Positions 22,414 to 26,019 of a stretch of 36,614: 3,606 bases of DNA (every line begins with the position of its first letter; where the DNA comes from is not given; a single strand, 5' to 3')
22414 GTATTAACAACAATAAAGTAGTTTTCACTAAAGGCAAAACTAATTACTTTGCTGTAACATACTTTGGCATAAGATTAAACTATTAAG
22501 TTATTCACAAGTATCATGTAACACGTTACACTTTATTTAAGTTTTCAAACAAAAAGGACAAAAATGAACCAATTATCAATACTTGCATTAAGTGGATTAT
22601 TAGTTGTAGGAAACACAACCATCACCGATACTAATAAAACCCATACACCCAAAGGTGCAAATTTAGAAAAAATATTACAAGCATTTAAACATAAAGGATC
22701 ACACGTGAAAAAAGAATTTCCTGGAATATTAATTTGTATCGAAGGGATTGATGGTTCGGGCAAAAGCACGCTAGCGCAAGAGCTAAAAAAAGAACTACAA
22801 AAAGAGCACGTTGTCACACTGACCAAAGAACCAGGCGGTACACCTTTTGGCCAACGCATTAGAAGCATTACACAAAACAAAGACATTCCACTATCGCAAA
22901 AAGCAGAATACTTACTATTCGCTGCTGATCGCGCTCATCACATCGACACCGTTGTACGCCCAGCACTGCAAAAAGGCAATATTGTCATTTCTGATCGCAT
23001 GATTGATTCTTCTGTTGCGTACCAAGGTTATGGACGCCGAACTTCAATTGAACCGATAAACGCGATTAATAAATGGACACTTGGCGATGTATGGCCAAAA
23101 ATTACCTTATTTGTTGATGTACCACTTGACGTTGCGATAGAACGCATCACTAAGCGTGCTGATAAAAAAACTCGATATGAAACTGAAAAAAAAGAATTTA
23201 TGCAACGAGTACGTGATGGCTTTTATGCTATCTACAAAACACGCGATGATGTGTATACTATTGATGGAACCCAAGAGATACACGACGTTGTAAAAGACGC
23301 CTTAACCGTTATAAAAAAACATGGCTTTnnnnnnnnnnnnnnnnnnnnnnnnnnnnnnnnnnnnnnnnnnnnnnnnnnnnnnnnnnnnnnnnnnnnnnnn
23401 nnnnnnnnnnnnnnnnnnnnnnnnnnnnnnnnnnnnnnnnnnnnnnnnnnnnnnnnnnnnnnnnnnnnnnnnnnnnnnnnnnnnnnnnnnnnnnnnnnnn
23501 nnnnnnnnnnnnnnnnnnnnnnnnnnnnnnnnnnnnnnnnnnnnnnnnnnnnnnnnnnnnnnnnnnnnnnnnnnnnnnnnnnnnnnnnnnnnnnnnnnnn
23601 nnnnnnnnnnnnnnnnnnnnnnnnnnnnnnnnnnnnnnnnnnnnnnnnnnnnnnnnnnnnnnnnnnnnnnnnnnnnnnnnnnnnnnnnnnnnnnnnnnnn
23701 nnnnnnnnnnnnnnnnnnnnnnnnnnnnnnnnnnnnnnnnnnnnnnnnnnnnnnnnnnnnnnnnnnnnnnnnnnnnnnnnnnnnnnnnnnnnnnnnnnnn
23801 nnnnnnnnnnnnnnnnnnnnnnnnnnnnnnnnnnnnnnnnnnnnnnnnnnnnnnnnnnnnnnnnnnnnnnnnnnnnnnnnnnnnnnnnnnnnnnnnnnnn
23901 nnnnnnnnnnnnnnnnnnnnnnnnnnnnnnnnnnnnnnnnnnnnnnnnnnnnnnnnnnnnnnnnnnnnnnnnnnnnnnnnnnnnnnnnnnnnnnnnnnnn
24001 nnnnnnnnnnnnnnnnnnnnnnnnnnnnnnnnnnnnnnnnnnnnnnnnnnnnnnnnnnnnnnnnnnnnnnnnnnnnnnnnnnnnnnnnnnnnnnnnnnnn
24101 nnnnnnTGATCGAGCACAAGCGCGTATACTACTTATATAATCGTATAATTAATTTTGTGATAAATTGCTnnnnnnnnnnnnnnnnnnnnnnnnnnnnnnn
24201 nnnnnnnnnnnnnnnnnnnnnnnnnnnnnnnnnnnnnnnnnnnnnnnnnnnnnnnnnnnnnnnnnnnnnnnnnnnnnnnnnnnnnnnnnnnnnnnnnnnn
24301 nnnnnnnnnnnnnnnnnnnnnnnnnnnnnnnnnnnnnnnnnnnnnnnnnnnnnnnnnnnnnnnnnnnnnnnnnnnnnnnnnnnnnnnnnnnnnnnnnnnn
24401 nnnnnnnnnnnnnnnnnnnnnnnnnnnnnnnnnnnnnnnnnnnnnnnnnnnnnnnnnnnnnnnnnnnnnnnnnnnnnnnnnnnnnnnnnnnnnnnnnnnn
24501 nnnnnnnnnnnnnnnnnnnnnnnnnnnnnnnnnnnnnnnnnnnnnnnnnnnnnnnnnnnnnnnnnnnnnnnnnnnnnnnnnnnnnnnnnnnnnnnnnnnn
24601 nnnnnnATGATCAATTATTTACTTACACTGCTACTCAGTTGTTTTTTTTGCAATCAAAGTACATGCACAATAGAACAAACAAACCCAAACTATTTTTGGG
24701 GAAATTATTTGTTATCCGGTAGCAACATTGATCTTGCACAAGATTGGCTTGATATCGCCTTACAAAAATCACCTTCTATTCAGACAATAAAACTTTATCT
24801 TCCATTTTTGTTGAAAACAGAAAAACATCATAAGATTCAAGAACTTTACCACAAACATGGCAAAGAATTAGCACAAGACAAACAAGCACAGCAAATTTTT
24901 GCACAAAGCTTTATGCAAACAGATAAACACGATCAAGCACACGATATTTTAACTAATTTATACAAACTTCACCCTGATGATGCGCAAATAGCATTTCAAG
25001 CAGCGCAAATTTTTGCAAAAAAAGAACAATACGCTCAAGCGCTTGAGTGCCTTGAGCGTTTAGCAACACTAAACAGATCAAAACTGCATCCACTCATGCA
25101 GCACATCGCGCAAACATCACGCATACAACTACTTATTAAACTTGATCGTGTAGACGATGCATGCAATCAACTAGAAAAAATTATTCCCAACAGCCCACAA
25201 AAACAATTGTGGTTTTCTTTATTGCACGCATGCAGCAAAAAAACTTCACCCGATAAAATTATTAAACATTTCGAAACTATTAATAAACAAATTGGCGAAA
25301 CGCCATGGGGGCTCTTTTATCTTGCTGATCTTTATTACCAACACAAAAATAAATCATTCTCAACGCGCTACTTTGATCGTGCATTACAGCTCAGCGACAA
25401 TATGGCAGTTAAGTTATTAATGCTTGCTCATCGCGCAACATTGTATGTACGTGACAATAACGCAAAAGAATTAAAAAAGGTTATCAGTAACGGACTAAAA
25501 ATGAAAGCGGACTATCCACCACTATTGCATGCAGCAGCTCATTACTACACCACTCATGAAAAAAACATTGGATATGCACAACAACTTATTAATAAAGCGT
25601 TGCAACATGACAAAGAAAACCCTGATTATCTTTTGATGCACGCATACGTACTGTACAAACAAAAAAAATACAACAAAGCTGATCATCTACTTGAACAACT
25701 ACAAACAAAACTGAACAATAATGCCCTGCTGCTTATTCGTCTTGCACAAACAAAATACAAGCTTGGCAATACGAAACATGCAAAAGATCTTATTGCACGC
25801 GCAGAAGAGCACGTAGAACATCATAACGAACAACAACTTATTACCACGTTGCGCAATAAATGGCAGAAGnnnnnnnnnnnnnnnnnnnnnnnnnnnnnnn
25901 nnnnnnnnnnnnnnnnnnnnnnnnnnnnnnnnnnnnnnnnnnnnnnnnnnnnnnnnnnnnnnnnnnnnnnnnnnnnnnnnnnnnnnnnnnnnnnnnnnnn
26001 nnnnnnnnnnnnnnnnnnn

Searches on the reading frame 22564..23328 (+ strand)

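Call 8: search_protein_families(library=pfam, proteins=[window:22564-23328:+], max_evalue=0.01)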
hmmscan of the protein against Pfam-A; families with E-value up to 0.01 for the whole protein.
window:22564-23328:+ (255 aa): 11 families
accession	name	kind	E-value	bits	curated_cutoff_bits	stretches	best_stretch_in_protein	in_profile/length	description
PF02223.23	Thymidylate_kin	-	1.8e-47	161.9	27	1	59-245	1-184/185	Thymidylate kinase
PF13238.12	AAA_18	-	2.5e-09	38.1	29.4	1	57-213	1-127/128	AAA domain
PF01712.25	dNK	-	2.6e-08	34.3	27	1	57-226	1-169/203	Deoxynucleoside kinase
PF13401.12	AAA_22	-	2.1e-06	28.5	27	1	56-112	7-64/130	AAA domain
PF13207.12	AAA_17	-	3.6e-06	27.7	27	1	61-207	2-131/136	AAA domain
PF13671.12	AAA_33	-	1e-05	26.3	27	1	56-144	1-76/143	AAA domain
PF13521.12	AAA_28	-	0.0001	23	27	1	57-160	2-96/164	AAA domain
PF01583.26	APS_kinase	-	0.00021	21.8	21.1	1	54-84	2-32/152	Adenylylsulphate kinase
PF08433.16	KTI12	-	0.00026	21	22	1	56-146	3-79/271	Chromatin associated protein KTI12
PF13191.12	AAA_16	-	0.00043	21.2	32.6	1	56-129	26-101/167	AAA ATPase domain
PF05729.18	NACHT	-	0.0023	18.2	26.7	1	57-86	3-32/167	NACHT domain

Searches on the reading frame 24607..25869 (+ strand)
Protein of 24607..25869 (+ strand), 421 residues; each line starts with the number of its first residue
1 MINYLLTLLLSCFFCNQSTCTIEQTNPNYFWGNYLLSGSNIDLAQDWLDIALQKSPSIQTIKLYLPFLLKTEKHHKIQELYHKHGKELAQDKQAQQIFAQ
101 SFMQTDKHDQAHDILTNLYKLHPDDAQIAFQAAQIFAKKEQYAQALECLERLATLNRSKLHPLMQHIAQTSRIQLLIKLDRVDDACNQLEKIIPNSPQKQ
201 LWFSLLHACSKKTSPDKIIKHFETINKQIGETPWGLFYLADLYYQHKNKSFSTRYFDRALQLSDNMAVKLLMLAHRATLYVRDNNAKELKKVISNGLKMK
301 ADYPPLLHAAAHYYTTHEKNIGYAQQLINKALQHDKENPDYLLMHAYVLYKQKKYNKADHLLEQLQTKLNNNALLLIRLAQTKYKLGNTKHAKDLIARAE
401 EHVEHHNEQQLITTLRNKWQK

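Call 8: search_protein_families(library=pfam, proteins=[window:24607-25869:+], max_evalue=0.01)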
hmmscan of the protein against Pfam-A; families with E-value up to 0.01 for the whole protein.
window:24607-25869:+ (421 aa): 17 families
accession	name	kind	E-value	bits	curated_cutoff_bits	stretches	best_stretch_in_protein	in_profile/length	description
PF14559.12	TPR_19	-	8.6e-15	55.3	25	3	104-154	3-53/68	Tetratricopeptide repeat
PF13428.12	TPR_14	-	2.3e-13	49.8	23.5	0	94-135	3-44/44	Tetratricopeptide repeat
PF07719.23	TPR_2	-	1.1e-11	44.3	27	0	235-265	3-33/34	Tetratricopeptide repeat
PF12895.13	ANAPC3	-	2e-11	44.4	27.2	2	324-396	8-79/82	Anaphase-promoting complex, cyclosome, subunit 3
PF25062.1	ARM_TT21_N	-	1.8e-08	34.9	40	1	312-407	2-97/222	Tetratricopeptide repeat protein 21 N-terminal ARM repeat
PF13432.12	TPR_16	-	5.5e-08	33.5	32.7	1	99-153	4-58/65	Tetratricopeptide repeat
PF23241.1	HAT_PRP39_C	-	1.5e-07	32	33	1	55-168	22-135/139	PRP39 C-terminal HAT repeat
PF23914.1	TPR_CcmH_CycH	-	5e-07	30.1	42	2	309-372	91-154/158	Cytochrome c-type biogenesis protein H TPR domain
PF12569.14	NatA_aux_su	-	3.3e-05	23.5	33.3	0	73-151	435-514/515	N-terminal acetyltransferase A, auxiliary subunit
PF13174.12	TPR_6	-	5.2e-05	24.1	26.3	0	341-367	2-28/33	Tetratricopeptide repeat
PF13424.12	TPR_12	-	6.9e-05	23.4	30.1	1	108-153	26-72/77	Tetratricopeptide repeat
PF13181.12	TPR_8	-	7.8e-05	23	25.7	0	126-158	1-33/34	Tetratricopeptide repeat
PF17004.11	SRP_TPR_like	-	8.9e-05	23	35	1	343-402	42-96/109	Putative TPR-like repeat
PF13371.12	TPR_9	-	0.00018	21.9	35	1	101-153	4-56/73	Tetratricopeptide repeat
PF09205.15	DUF1955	-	0.0022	18.2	26.4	1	328-402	76-147/159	Domain of unknown function (DUF1955)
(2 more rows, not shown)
